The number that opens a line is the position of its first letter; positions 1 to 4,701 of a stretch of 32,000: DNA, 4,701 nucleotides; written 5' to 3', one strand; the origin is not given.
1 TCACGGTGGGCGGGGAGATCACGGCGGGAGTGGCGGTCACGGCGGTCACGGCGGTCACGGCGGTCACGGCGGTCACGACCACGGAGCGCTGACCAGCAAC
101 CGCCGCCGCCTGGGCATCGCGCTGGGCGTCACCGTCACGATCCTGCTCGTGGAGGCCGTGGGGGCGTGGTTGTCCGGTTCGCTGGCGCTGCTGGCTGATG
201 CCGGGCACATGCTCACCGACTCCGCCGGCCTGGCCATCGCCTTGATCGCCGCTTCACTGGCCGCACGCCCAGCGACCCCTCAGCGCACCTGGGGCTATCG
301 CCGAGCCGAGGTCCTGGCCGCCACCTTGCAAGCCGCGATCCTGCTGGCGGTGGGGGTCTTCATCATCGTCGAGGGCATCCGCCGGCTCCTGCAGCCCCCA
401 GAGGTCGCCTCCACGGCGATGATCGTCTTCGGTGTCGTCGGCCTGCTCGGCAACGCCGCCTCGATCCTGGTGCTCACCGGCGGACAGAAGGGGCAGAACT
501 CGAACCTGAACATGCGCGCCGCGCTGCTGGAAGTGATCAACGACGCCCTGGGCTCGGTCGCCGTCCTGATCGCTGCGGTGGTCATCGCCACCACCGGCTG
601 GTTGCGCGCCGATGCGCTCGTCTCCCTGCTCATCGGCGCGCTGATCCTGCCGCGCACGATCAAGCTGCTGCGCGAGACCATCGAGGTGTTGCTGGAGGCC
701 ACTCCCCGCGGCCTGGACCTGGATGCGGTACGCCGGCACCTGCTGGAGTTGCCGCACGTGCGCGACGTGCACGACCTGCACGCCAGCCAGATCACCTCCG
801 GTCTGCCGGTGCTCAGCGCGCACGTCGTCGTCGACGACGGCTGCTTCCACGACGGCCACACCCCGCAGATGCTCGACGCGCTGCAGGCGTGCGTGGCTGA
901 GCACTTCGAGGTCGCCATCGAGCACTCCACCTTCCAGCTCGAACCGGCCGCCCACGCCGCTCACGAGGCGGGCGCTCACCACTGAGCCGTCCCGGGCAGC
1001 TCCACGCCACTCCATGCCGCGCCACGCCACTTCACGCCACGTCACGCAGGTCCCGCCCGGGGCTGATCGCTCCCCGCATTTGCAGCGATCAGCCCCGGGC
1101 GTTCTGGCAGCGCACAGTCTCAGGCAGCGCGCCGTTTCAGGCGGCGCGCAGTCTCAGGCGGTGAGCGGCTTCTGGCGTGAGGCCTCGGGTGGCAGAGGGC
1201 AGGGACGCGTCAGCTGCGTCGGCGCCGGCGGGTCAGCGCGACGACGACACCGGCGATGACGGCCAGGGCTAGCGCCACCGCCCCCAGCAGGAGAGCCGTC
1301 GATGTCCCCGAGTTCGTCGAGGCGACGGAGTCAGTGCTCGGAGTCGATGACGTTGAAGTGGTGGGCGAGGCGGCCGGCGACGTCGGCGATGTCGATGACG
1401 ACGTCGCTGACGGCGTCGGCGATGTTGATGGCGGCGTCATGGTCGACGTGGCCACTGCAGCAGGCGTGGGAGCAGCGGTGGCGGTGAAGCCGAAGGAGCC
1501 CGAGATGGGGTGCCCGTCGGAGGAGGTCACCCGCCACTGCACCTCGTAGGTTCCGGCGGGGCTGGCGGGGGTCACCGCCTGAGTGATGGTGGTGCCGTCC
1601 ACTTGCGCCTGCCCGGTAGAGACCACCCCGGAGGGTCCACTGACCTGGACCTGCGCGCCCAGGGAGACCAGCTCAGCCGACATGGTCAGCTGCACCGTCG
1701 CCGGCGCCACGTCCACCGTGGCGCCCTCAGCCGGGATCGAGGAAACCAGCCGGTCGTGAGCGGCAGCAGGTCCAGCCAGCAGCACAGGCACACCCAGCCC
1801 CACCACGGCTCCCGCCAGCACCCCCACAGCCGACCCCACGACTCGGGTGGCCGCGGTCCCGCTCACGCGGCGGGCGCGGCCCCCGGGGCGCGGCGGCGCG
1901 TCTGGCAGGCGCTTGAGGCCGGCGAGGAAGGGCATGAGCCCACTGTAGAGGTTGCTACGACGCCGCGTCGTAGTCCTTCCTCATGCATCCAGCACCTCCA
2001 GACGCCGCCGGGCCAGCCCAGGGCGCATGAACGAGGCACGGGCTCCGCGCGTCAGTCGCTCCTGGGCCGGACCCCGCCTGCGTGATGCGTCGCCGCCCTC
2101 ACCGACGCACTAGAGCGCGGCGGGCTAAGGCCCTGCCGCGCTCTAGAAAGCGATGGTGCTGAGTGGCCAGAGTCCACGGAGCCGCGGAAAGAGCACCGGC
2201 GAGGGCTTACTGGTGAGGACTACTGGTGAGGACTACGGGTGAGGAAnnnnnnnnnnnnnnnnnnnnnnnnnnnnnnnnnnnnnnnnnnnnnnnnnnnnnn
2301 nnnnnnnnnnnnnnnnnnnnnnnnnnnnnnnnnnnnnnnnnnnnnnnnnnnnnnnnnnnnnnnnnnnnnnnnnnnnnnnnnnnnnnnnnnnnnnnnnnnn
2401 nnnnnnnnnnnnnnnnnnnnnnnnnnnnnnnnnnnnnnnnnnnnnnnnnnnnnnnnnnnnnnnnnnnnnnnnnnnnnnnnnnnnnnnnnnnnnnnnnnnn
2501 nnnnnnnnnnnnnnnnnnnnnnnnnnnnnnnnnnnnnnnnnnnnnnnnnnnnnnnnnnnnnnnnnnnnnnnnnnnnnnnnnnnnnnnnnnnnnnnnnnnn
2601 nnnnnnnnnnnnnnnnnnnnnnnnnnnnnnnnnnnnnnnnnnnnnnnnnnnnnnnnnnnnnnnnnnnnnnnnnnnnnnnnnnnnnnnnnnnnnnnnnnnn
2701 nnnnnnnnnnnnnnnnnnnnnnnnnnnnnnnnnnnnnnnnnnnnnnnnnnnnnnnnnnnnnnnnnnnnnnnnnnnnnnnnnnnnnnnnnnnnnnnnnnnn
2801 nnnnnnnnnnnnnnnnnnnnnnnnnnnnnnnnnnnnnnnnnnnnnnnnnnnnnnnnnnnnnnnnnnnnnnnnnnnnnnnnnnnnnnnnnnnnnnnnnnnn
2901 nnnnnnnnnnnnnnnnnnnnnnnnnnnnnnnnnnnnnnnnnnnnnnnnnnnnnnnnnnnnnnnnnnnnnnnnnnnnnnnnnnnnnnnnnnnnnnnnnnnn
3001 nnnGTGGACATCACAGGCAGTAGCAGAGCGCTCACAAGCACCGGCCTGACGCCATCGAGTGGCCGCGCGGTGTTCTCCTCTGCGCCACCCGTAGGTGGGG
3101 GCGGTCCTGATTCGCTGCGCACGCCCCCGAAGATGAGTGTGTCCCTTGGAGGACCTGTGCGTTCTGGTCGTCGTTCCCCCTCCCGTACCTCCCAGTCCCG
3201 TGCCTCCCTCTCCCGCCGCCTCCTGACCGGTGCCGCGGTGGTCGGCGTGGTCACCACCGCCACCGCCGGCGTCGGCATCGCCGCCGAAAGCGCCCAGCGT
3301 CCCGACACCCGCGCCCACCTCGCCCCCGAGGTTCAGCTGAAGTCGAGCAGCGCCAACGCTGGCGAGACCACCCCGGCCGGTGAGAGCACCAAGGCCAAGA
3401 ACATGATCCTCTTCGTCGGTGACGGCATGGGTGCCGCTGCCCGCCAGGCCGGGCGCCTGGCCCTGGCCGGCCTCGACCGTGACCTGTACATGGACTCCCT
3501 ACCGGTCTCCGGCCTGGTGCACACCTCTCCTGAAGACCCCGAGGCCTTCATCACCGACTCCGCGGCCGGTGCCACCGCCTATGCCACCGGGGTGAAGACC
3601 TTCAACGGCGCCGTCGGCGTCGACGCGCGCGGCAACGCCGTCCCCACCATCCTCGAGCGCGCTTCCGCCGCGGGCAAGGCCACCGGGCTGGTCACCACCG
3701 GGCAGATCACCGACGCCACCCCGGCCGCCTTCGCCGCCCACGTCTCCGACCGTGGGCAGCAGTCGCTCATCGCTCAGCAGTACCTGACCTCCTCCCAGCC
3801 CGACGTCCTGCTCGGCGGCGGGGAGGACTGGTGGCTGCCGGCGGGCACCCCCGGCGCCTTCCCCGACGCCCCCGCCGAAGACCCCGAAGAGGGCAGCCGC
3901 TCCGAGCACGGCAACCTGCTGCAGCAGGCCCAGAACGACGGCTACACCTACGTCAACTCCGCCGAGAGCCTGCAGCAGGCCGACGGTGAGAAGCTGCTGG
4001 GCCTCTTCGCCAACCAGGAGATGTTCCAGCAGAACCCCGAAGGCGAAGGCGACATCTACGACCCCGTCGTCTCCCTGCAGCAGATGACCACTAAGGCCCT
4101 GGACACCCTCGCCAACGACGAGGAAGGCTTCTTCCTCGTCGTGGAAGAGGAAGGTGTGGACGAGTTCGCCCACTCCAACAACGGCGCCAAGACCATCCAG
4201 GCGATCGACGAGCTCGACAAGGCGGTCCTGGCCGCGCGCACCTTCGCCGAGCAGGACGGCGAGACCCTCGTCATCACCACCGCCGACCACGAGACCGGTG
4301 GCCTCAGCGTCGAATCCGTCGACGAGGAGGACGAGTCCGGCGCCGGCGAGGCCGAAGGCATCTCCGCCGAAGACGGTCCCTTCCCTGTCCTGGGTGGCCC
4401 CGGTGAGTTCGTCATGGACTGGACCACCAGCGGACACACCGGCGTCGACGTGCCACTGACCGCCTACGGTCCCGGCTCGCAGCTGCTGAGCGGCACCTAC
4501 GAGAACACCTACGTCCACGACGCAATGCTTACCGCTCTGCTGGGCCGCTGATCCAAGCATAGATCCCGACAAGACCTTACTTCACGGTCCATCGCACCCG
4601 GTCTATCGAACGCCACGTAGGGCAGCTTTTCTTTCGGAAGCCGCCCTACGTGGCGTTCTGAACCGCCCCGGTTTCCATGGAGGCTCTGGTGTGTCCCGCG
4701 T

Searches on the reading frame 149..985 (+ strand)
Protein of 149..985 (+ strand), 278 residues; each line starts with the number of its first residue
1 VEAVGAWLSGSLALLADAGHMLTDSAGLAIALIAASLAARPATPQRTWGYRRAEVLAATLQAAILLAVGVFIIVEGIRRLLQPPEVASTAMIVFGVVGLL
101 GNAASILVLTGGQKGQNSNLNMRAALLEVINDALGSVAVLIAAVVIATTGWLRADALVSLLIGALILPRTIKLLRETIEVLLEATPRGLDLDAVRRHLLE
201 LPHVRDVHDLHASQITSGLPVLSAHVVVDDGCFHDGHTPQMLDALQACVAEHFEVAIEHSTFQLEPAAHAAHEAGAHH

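Call 55: search_protein_families(library=pfam, proteins=[window:149-985:+])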
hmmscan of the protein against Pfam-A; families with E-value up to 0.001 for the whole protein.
window:149-985:+ (278 aa): 2 families
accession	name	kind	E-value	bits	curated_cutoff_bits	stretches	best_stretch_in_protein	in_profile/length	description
PF01545.26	Cation_efflux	-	2e-39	135.9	26.6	1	1-182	14-198/198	Cation efflux family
PF16916.11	ZT_dimer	-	1.8e-07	31.5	26.7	1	186-266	1-77/78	Dimerisation domain of Zinc Transporter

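Call 71: find_encoding_contigs(protein=window:149-985:+, flank=10000, max_places=2)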
Protein window:149-985:+ (278 aa): no gene with exactly this product is on record in the collection.

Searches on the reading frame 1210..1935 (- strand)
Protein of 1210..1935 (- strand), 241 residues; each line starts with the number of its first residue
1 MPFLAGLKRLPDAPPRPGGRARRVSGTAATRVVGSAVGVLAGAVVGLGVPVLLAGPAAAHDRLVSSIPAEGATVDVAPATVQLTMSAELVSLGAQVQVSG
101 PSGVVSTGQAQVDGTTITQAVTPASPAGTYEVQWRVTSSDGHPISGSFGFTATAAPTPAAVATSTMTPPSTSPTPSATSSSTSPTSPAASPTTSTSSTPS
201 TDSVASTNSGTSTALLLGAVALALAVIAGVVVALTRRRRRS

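Call 8: search_protein_families(library=pfam, proteins=[window:1210-1935:-])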
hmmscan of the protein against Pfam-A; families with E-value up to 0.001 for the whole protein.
window:1210-1935:- (241 aa): 1 family
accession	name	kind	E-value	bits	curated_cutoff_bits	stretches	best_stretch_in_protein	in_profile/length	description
PF04234.18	CopC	-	6.1e-24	85.3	23.3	1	60-151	1-91/92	CopC domain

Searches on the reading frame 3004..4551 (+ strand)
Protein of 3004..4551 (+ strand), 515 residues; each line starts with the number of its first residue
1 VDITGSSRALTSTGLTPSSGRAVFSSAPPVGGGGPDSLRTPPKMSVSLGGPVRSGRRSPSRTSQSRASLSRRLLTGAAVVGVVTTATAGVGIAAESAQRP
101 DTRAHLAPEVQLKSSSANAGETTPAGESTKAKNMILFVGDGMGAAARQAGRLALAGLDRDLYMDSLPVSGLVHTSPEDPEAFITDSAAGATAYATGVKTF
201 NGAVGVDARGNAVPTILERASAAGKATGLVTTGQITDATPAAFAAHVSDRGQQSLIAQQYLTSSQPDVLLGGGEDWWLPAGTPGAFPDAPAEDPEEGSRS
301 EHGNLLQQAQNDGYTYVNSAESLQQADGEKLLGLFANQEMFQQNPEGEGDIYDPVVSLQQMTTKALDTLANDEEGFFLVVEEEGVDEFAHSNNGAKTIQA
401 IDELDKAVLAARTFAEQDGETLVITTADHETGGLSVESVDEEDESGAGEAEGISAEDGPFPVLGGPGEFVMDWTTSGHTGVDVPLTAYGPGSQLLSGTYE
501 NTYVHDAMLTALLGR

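Call 8: search_protein_families(library=pfam, proteins=[window:3004-4551:+])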
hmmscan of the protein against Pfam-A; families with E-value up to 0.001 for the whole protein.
window:3004-4551:+ (515 aa): 2 families
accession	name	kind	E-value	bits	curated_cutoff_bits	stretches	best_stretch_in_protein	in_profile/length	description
PF00245.25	Alk_phosphatase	-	1.2e-85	288.5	24.4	2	131-437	1-323/423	Alkaline phosphatase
PF01676.23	Metalloenzyme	-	1.8e-09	38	24.3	1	343-493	114-226/252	Metalloenzyme superfamily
